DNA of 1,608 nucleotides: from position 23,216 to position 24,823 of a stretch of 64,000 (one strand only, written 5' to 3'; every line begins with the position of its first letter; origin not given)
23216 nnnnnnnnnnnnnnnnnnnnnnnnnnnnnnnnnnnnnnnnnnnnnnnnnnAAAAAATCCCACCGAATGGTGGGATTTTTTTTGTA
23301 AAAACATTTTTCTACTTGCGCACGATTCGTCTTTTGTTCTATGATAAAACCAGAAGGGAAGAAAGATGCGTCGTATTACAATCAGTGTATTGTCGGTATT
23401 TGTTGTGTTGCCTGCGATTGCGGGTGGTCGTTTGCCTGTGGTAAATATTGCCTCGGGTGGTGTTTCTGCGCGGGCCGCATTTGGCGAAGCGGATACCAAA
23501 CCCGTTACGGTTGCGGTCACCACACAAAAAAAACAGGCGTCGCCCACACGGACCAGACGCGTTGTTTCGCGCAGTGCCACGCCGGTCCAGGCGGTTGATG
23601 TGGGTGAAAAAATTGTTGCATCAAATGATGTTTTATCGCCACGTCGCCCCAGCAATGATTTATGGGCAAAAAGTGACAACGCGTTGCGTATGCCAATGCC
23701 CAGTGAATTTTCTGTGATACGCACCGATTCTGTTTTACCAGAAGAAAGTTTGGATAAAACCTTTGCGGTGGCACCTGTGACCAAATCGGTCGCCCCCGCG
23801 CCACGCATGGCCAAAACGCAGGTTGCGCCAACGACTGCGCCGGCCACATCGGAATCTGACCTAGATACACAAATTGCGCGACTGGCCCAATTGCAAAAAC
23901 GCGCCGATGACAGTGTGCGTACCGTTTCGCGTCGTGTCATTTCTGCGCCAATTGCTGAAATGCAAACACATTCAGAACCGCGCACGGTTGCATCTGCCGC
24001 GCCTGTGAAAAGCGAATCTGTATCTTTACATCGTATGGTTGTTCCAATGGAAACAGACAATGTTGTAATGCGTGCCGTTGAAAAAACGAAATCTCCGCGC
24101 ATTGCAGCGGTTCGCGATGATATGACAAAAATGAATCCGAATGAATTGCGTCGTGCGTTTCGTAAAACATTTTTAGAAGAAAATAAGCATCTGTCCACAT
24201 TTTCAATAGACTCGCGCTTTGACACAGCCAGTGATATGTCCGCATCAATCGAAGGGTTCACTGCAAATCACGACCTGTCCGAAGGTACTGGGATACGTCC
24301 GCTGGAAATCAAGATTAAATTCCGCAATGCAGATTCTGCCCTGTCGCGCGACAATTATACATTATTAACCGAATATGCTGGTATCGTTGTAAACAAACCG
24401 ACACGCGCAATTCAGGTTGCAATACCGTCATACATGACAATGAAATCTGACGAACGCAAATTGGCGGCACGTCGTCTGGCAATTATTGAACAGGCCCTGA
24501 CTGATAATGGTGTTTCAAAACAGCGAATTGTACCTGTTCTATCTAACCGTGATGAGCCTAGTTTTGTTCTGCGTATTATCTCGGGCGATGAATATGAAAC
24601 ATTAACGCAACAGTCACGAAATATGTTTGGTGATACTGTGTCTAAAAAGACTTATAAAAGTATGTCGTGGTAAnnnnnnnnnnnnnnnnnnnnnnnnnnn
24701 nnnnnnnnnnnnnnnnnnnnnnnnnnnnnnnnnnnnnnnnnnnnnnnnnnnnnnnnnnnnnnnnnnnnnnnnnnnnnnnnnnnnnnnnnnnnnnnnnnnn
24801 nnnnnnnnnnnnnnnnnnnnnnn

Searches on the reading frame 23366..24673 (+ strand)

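Call 67: search_protein_families(library=pfam, proteins=[window:23366-24673:+], max_evalue=0.01)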
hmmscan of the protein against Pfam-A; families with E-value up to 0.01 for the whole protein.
window:23366-24673:+ (435 aa): 0 families

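Call 71: search_protein_families(library=ncbifam, proteins=[window:23366-24673:+], max_evalue=0.1)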
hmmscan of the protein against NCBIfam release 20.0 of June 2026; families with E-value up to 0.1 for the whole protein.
window:23366-24673:+ (435 aa): 1 family
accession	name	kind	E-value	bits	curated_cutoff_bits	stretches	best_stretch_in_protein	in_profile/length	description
NF053611.1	YiaD_Gzip_OmpA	equivalog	0.09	12.5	175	0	315-398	102-186/206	YiaD family glycine zipper/OmpA-like lipoprotein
